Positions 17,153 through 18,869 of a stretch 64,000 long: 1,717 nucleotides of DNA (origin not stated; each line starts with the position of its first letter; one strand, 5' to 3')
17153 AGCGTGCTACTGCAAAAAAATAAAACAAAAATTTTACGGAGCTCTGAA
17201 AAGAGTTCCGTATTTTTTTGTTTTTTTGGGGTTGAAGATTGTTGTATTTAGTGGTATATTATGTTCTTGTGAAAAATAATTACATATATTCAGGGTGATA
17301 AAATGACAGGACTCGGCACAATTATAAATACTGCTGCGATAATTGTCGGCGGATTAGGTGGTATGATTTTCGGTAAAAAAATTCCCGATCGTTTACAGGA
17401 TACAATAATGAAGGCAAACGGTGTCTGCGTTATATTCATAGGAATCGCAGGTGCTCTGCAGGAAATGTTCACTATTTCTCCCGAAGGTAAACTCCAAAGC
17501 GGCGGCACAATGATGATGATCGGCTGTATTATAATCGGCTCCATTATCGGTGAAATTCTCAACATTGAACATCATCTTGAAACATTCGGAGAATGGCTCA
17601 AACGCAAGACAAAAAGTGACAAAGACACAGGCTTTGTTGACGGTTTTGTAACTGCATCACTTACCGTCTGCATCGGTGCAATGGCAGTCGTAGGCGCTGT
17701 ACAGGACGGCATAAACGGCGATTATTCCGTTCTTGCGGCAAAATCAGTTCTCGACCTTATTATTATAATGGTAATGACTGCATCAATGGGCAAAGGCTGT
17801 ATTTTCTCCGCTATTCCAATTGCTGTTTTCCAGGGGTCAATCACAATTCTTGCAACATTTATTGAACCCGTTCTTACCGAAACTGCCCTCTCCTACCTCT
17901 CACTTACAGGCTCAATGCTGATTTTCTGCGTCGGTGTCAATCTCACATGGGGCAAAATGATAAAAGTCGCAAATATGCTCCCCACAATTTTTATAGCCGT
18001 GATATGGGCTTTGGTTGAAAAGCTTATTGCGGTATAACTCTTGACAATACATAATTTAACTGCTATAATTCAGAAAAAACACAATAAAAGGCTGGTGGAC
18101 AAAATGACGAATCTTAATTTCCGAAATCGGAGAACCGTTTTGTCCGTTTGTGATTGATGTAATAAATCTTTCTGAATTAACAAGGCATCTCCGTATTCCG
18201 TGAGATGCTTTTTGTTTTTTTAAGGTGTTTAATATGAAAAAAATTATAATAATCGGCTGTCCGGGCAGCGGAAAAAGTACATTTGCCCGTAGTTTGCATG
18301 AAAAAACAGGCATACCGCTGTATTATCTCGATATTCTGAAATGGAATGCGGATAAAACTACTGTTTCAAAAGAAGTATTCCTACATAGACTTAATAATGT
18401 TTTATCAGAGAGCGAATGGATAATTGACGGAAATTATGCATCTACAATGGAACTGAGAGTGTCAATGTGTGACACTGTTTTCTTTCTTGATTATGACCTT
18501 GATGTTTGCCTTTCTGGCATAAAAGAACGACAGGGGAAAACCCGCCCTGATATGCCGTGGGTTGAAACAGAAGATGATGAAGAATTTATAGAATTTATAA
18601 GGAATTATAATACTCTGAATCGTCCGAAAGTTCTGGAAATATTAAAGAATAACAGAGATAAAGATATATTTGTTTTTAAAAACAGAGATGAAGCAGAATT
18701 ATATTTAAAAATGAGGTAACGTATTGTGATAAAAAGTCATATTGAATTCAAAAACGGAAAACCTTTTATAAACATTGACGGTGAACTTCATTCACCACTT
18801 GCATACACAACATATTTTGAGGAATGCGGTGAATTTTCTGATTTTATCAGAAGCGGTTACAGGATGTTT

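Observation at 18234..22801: Tightly coupled four-gene module: P-loop kinase, glycosidase-like::Nudix fusion and two APH-fold kinases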

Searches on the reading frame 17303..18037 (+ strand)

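Call 3: search_protein_families(library=pfam, proteins=[window:17303-18037:+], max_evalue=0.01)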
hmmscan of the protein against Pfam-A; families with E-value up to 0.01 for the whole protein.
window:17303-18037:+ (244 aa): 1 family
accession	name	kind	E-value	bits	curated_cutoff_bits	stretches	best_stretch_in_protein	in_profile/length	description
PF04474.17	DUF554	-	1.6e-74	250.6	25.1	1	4-236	1-219/220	Protein of unknown function (DUF554)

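Call 4: search_protein_families(library=ncbifam, proteins=[window:17303-18037:+], max_evalue=0.01)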
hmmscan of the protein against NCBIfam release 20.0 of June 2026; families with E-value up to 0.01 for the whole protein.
window:17303-18037:+ (244 aa): 0 families

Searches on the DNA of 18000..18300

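Call 8: search_rna_families(source=window, start=18000, end=18300, threshold=evalue, max_evalue=10, show_alignments=3)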
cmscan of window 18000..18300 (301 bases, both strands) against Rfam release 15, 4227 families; matches with E-value up to 10: 5.
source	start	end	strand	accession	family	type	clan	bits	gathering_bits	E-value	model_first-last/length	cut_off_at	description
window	18167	18240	-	RF00086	SNORD27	Gene; snRNA; snoRNA; CD-box;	-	21.4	52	0.28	1-71/71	no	Small nucleolar RNA SNORD27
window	18178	18252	-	RF02414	rli60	Gene; sRNA;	-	21.2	60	1.4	1-191/191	no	Listeria sRNA rli60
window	18151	18239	+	RF01574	DdR6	Gene; snRNA; snoRNA; CD-box;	-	17.7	90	1.5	1-86/86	no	Dictyostelium snoRNA DdR6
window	18066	18179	+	RF04128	MIR8562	Gene; miRNA;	-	15.5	211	1.3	68-175/242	no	MIR8562 microRNA precursor family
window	18000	18104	+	RF01469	rli33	Gene; sRNA;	CL00114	9.9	46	1.4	432-532/532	5'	Listeria sRNA rli33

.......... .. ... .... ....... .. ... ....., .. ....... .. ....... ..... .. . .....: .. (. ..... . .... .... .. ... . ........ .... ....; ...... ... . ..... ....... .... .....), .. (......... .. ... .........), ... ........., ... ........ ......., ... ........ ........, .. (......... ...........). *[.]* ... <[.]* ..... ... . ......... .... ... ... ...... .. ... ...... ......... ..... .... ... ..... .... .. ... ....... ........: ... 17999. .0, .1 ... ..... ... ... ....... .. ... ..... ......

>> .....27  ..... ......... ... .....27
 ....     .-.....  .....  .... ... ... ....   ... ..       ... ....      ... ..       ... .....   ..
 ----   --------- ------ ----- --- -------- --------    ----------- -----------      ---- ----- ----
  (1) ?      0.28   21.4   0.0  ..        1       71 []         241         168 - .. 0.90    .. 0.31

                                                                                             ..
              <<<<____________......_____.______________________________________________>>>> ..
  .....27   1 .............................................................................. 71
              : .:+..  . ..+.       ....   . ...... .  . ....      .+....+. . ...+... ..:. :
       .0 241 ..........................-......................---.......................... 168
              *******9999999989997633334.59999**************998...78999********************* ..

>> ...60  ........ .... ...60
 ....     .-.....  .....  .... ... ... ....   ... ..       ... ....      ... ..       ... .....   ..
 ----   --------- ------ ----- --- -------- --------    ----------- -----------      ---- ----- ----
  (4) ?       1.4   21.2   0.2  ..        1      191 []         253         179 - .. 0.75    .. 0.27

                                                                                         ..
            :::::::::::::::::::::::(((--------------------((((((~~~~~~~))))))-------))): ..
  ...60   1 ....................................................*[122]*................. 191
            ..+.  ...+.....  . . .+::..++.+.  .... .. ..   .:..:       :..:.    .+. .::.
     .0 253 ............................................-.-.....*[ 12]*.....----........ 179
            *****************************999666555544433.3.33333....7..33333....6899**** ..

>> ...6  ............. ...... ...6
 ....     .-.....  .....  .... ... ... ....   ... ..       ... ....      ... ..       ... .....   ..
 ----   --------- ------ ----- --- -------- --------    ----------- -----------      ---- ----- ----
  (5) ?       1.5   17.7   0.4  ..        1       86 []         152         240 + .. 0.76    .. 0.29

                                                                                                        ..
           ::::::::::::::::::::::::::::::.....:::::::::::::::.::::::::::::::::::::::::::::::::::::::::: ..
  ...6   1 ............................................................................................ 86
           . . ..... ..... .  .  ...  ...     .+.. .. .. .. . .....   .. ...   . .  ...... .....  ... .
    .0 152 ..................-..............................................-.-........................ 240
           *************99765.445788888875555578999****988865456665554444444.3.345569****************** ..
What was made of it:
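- On Known Rfam cis-regulatory RNA (riboswitch, T-box, ribosomal or amino-acid leader): The best E-value-mode hits are 0.28-1.5, to unrelated snoRNA and sRNA models (call 8).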

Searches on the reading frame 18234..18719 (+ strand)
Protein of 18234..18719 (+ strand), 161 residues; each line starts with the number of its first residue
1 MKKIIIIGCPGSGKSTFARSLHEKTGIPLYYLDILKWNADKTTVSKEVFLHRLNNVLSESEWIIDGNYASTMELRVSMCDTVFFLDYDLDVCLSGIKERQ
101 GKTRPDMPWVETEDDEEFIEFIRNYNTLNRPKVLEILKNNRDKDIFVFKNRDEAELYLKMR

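Call 3: search_protein_families(library=pfam, proteins=[window:18234-18719:+], max_evalue=0.01)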
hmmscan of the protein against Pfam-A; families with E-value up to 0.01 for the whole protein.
window:18234-18719:+ (161 aa): 11 families
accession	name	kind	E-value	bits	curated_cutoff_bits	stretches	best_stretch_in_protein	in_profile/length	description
PF13238.12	AAA_18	-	6.9e-06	27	29.4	1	4-32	1-25/128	AAA domain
PF01712.25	dNK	-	1.4e-05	25.4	27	0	47-103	89-147/203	Deoxynucleoside kinase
PF13671.12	AAA_33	-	2.2e-05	25.2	27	1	4-26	2-24/143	AAA domain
PF13521.12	AAA_28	-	3.3e-05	24.6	27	1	3-29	1-27/164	AAA domain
PF13207.12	AAA_17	-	9.1e-05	23.2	27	1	8-30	2-24/136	AAA domain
PF13401.12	AAA_22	-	0.00083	20.1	27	1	4-33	8-40/130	AAA domain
PF13189.12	Cytidylate_kin2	-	0.001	19.7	28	1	8-55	6-52/176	Cytidylate kinase-like family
PF00004.35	AAA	-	0.0021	19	21.2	1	4-38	1-35/131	ATPase family associated with various cellular activities (AAA)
PF13479.12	AAA_24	-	0.0028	17.9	27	0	2-26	3-23/195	AAA domain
PF08433.16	KTI12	-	0.0048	16.9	22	1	2-24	2-24/271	Chromatin associated protein KTI12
PF01443.25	Viral_helicase1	-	0.0098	16.2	21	0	4-31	1-22/228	Viral superfamily 1 RNA helicase core domain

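Call 4: search_protein_families(library=ncbifam, proteins=[window:18234-18719:+], max_evalue=0.01)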
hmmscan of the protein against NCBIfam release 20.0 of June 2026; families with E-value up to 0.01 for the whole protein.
window:18234-18719:+ (161 aa): 19 families
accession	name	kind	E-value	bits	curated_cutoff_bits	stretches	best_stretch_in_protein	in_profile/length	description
NF005994.0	PRK08118.1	equivalog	8.9e-43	146.3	215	1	1-159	1-165/172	DNA topology modulation protein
NF005576.0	PRK07261.1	equivalog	1.8e-21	76.6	224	1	3-159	2-165/171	DNA topology modulation protein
NF004861.0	PRK06217.1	equivalog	2.1e-06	27.2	203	1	1-126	1-134/183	hypothetical protein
NF010555.0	PRK13949.1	equivalog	4.3e-05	23.7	180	0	1-59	1-58/175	shikimate kinase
TIGR01351.1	adk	subfamily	4.4e-05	23.2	168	1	3-28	1-26/212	adenylate kinase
TIGR02173.1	cyt_kin_arch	equivalog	0.00012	22.1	102.1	1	3-29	2-28/169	(d)CMP kinase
NF001386.0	PRK00279.2-4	equivalog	0.0002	21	256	1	1-77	2-76/220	adenylate kinase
NF001381.0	PRK00279.1-3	equivalog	0.00029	20.6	187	1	3-38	2-38/188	adenylate kinase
NF002700.0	PRK02496.1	equivalog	0.0013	18.5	262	0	1-29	1-29/184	adenylate kinase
NF011101.0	PRK14528.1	equivalog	0.0014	18.4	195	1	1-36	1-37/187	adenylate kinase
NF040667.1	hom_kin_desulfo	exception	0.0017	18.2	197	0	3-27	2-26/163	homoserine kinase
NF001387.0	PRK00279.2-5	equivalog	0.0022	17.6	373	1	3-28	2-27/224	adenylate kinase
NF006743.0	PRK09270.1-2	equivalog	0.0032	16.6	227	0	6-25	33-52/217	nucleoside/nucleotide kinase family protein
NF005250.0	PRK06761.1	equivalog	0.0035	16.4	270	1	2-24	3-26/282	hypothetical protein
NF006746.0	PRK09270.1-5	subfamily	0.0057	15.6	250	0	4-24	24-44/210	nucleoside/nucleotide kinase family protein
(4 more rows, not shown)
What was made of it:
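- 18234..18719 (+): g1: P-loop NMP-kinase-like protein (FlaR / 'topology modulation protein'-like). NF005994 at E 9e-43, 146 bits, below the cutoff of 215 (call 4).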

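Call 13: search_solved_structures(query=window:18234-18719:+, max_evalue=0.01)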
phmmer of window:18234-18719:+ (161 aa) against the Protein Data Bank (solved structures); distinct sequences matched with E-value up to 0.01: 1.
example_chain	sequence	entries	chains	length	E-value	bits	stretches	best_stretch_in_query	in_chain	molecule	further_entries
1ly1_A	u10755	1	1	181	0.0052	19.7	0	1-24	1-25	polynucleotide kinase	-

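Call 66: search_protein_families(library=padloc, proteins=[window:18234-18719:+], max_evalue=0.001)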
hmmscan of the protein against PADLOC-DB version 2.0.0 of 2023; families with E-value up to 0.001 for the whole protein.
window:18234-18719:+ (161 aa): 1 family
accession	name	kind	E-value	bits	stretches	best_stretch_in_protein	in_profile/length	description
PDLC02911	VakA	-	0.00025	19.7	1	2-63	3-66/163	-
